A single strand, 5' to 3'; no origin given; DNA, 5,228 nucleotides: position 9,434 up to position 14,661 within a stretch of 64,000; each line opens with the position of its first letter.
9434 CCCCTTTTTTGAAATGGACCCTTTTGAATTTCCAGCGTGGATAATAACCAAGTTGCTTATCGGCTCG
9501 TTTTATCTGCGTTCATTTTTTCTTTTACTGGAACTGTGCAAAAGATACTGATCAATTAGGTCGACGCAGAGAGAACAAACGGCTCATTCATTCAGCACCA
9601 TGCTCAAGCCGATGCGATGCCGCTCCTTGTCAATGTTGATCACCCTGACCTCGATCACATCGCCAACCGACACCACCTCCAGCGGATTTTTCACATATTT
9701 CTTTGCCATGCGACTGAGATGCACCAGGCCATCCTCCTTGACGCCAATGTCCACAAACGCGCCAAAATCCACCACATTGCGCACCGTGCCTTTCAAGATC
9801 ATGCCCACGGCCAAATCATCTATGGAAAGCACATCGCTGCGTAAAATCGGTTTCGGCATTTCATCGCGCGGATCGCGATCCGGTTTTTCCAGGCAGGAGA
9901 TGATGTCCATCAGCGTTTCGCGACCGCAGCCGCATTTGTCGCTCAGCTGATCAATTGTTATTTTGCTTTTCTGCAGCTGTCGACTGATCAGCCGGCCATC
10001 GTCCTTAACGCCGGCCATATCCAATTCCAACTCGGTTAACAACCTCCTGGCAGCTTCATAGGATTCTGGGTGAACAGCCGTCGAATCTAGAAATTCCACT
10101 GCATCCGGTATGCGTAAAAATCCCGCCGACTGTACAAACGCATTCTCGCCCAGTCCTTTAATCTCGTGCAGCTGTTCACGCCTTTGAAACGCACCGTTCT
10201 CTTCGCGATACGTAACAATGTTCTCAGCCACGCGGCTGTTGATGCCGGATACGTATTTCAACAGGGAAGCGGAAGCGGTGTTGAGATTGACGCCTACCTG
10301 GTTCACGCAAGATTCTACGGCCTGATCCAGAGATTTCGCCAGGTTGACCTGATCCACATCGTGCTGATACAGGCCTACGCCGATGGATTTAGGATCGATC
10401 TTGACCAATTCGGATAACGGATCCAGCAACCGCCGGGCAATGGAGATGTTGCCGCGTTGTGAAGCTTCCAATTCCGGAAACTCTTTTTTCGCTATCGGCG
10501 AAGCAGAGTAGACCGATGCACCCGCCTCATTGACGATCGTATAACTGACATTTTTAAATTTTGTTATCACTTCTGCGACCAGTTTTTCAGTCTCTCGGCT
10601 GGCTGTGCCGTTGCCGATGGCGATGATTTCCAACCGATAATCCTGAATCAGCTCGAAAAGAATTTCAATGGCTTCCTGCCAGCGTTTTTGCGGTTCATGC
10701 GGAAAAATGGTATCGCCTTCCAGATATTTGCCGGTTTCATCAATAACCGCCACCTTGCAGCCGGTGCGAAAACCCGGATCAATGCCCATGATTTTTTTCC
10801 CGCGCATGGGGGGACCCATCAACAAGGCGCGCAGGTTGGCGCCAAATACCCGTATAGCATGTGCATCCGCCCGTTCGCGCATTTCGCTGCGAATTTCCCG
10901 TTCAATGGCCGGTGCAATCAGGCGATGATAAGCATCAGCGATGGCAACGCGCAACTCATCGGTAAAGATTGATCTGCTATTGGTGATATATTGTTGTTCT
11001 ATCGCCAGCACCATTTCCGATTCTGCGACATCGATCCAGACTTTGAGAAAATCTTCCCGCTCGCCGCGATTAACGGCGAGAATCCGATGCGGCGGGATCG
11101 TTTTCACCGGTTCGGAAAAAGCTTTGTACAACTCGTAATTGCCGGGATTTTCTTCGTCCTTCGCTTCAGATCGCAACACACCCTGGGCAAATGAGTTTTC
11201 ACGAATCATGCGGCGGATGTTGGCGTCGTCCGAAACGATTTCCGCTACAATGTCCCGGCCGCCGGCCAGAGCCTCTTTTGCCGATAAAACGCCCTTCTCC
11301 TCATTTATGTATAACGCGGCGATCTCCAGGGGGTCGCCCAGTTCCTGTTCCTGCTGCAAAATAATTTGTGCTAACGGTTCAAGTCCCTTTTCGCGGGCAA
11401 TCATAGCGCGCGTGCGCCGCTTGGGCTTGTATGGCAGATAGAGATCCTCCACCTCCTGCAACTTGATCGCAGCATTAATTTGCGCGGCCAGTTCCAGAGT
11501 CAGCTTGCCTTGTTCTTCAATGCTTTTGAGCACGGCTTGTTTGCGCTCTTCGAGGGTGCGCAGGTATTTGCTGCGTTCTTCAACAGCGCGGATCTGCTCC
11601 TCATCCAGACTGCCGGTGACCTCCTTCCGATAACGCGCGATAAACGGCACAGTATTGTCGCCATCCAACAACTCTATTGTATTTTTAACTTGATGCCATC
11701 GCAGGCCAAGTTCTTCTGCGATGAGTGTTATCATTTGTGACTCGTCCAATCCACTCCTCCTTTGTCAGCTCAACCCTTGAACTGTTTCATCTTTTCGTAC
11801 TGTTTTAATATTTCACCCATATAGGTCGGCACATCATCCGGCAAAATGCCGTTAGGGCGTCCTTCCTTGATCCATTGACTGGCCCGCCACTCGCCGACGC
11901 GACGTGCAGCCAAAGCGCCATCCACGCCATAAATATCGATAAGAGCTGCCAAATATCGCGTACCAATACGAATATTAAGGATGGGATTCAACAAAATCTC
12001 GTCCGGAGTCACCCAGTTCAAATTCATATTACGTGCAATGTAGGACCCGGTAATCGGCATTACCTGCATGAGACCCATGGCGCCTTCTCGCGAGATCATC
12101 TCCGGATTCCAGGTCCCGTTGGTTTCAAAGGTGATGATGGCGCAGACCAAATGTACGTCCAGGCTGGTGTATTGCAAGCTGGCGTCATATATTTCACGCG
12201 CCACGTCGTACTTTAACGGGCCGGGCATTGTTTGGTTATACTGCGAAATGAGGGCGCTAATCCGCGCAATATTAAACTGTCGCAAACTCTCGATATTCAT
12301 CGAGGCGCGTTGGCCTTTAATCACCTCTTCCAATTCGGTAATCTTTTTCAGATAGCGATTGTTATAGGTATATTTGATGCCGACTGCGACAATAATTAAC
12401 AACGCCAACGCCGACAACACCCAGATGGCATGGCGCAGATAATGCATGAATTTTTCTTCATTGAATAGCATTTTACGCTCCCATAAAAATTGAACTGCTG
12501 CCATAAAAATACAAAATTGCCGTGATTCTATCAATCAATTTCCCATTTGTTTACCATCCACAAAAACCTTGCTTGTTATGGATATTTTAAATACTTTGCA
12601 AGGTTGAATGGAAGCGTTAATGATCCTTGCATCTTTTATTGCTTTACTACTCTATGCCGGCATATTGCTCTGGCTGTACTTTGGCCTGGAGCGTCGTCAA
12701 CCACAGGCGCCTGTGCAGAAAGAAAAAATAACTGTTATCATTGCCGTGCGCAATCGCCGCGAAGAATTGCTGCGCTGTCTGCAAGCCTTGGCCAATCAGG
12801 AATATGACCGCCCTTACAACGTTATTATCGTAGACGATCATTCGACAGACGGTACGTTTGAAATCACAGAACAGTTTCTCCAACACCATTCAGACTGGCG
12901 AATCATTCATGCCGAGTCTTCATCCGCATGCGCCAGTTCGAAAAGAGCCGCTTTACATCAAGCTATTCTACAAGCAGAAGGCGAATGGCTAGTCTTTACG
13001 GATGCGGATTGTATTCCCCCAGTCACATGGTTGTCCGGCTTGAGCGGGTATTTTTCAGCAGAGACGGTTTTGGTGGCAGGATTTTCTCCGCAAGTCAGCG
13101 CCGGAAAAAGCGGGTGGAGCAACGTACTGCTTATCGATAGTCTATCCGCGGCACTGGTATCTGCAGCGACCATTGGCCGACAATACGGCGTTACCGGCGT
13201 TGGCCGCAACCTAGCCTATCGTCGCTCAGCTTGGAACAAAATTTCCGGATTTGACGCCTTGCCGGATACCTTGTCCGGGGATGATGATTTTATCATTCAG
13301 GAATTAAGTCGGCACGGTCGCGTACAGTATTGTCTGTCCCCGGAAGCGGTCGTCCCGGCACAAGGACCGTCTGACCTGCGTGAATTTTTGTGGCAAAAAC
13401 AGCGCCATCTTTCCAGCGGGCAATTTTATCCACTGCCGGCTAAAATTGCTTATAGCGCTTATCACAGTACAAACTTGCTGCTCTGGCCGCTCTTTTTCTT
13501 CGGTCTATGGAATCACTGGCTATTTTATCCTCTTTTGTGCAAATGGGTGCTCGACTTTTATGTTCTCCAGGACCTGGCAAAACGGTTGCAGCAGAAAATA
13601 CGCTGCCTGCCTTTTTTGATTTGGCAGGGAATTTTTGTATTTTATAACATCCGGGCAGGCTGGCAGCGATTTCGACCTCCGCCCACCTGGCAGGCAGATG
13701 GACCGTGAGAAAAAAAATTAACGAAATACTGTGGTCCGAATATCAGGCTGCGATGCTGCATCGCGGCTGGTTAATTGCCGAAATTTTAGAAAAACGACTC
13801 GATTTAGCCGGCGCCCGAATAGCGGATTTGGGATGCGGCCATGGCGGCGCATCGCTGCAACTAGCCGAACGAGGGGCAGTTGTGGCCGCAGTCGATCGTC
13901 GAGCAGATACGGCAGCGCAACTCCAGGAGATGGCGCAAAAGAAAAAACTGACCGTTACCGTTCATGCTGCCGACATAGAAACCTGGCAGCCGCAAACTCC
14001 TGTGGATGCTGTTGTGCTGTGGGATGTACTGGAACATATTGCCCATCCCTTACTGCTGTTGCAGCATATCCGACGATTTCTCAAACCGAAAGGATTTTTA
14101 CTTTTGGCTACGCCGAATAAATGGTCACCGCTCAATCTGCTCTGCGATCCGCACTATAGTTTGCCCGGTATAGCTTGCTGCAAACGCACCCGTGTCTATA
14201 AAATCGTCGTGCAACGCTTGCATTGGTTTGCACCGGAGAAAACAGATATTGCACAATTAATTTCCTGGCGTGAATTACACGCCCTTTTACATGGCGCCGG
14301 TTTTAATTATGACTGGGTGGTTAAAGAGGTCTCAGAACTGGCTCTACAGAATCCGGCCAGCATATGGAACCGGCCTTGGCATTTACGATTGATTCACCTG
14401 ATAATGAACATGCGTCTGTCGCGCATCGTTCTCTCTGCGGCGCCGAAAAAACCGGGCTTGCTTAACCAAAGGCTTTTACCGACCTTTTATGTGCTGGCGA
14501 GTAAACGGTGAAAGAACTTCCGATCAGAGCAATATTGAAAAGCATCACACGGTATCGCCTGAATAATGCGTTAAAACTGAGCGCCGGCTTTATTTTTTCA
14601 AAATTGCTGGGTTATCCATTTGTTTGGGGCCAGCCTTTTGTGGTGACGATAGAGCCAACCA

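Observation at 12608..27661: Fifteen-kb single-strand locus of five GT21-like lipid glycosyltransferases and three HpnH/MoaA-like radical SAM enzymes: candidate undescribed glycolipid system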

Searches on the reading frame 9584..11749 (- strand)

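Call 5: search_protein_families(library=pfam, proteins=[window:9584-11749:-], max_evalue=0.01)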
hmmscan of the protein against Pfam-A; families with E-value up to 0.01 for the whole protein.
window:9584-11749:- (721 aa): 10 families
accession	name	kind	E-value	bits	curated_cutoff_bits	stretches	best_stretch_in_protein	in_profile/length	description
PF16921.10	Tex_YqgF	-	7.2e-53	178.8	27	1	318-441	1-125/126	Tex protein YqgF-like domain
PF09371.15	Tex_N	-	8.5e-32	109.1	32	1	5-78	2-75/75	Tex-like protein N-terminal domain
PF12836.13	HHH_3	-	2.5e-28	98.4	27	1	482-546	1-65/65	Helix-hairpin-helix motif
PF22706.1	Tex_central_region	-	1.1e-27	97.6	27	1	139-302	5-178/178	Tex central region-like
PF00575.29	S1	-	2.2e-18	66.8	22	1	647-717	3-73/74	S1 RNA binding domain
PF17674.7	HHH_9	-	5.9e-17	62.7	23.1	1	553-628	2-70/70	HHH domain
PF14635.12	HHH_7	-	1.6e-09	38.5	27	1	458-548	8-104/104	Helix-hairpin-helix motif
PF23459.1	S1_RRP5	-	7e-06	27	27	1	649-716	4-71/72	RRP5 S1 domain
PF14639.11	YqgF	-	1.3e-05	25.5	35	1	336-449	26-147/150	Holliday-junction resolvase-like of SPT6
PF03934.19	T2SSK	-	0.0087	16.8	24.2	0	487-528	1-42/63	Type II secretion system (T2SS), protein K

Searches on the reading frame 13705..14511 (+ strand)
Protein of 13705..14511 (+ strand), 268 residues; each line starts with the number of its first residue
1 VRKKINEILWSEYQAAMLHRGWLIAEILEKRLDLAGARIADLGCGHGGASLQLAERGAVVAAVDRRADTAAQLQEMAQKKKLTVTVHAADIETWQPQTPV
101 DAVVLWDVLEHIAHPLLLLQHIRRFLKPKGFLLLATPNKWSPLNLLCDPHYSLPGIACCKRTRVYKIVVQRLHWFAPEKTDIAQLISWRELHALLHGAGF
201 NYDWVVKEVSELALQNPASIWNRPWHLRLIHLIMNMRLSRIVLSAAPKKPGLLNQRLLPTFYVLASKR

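Call 4: search_protein_families(library=pfam, proteins=[window:13705-14511:+], max_evalue=0.01)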
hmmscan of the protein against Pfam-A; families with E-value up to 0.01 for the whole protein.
window:13705-14511:+ (268 aa): 11 families
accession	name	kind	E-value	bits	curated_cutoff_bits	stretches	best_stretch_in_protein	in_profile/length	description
PF13489.12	Methyltransf_23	-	2e-22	80.1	27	1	26-202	11-161/164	Methyltransferase domain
PF13847.12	Methyltransf_31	-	8.1e-16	58.5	27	1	36-142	4-119/145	Methyltransferase domain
PF13649.12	Methyltransf_25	-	1.2e-15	58.4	27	1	39-130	1-97/97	Methyltransferase domain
PF08241.18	Methyltransf_11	-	1.4e-14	54.9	21.2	1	41-133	2-94/95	Methyltransferase domain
PF08242.18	Methyltransf_12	-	1.1e-11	45.7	30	1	41-132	2-98/98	Methyltransferase domain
PF03848.20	TehB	-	1.7e-07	31.3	20.4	1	33-105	28-101/193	Tellurite resistance protein TehB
PF02353.26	CMAS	-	2.2e-05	24.4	27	1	32-136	58-166/273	Mycolic acid cyclopropane synthetase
PF05175.20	MTS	-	4.1e-05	23.7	23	1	26-104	25-103/170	Methyltransferase small domain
PF08003.17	Methyltransf_9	-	7.1e-05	22.4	23.8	1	30-136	109-219/315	Protein of unknown function (DUF1698)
PF05219.18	DREV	-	0.0039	16.8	26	1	23-135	82-187/265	DREV methyltransferase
PF02527.21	GidB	-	0.0066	16.2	27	1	38-105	51-121/184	rRNA small subunit methyltransferase G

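Call 6: search_protein_families(library=ncbifam, proteins=[window:13705-14511:+], max_evalue=0.01)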
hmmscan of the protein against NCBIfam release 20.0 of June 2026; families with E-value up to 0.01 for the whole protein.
window:13705-14511:+ (268 aa): 37 families (the best 25 are shown)
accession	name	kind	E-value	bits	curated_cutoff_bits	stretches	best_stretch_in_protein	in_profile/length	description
TIGR01983.1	UbiG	equivalog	1.7e-16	60.2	102.95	1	31-139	45-156/228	bifunctional 2-polyprenyl-6-hydroxyphenol methylase/3-demethylubiquinol 3-O-methyltransferase UbiG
NF043040.1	corrin_prot_MT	hypoth_equivalog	2.6e-11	43.4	180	1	31-135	37-148/216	corrinoid protein-associated methyltransferase CpaM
NF045667.1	MTase_DVU1556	equivalog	3.2e-11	43.1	155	1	35-203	22-163/213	DVU_1556 family methyltransferase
NF010703.0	PRK14103.1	equivalog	1.1e-10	41.3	320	1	13-134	7-124/256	trans-aconitate 2-methyltransferase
TIGR04345.1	ovoA_Cterm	equivalog_domain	1.2e-10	41.3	170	2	101-141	136-176/242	putative 4-mercaptohistidine N1-methyltransferase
TIGR02021.1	BchM-ChlM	equivalog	5.2e-10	39.1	158.9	1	27-113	47-132/218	magnesium protoporphyrin IX methyltransferase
NF008992.0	PRK12335.1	equivalog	8.1e-10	38.3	303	1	26-108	113-195/289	SAM-dependent methyltransferase TehB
NF002463.0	PRK01683.1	equivalog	4.1e-09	36.4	297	1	31-141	27-135/258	trans-aconitate 2-methyltransferase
TIGR04290.1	meth_Rta_06860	hypoth_equivalog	6e-09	35.7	300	1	33-124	47-140/226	TIGR04290 family methyltransferase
TIGR00477.1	tehB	equivalog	8.2e-09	35.1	219.5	1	26-104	64-142/238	tellurite resistance methyltransferase TehB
NF008264.0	PRK11036.1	equivalog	1e-08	35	366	1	30-134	39-147/261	tRNA uridine 5-oxyacetic acid(34) methyltransferase CmoM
NF041255.1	mycofact_MftM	equivalog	2e-08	33.9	200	1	34-114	138-219/289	mycofactocin oligosaccharide methyltransferase MftM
TIGR02072.1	BioC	equivalog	2.3e-08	34.1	184.95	1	26-137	25-135/244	malonyl-ACP O-methyltransferase BioC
TIGR00452.1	TIGR00452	equivalog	5.1e-08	32.1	275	1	28-136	110-221/316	tRNA 5-methoxyuridine(34)/uridine 5-oxyacetic acid(34) synthase CmoB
NF008405.0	PRK11207.1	equivalog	2.1e-07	30.6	218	1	25-131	20-129/198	tellurite resistance methyltransferase TehB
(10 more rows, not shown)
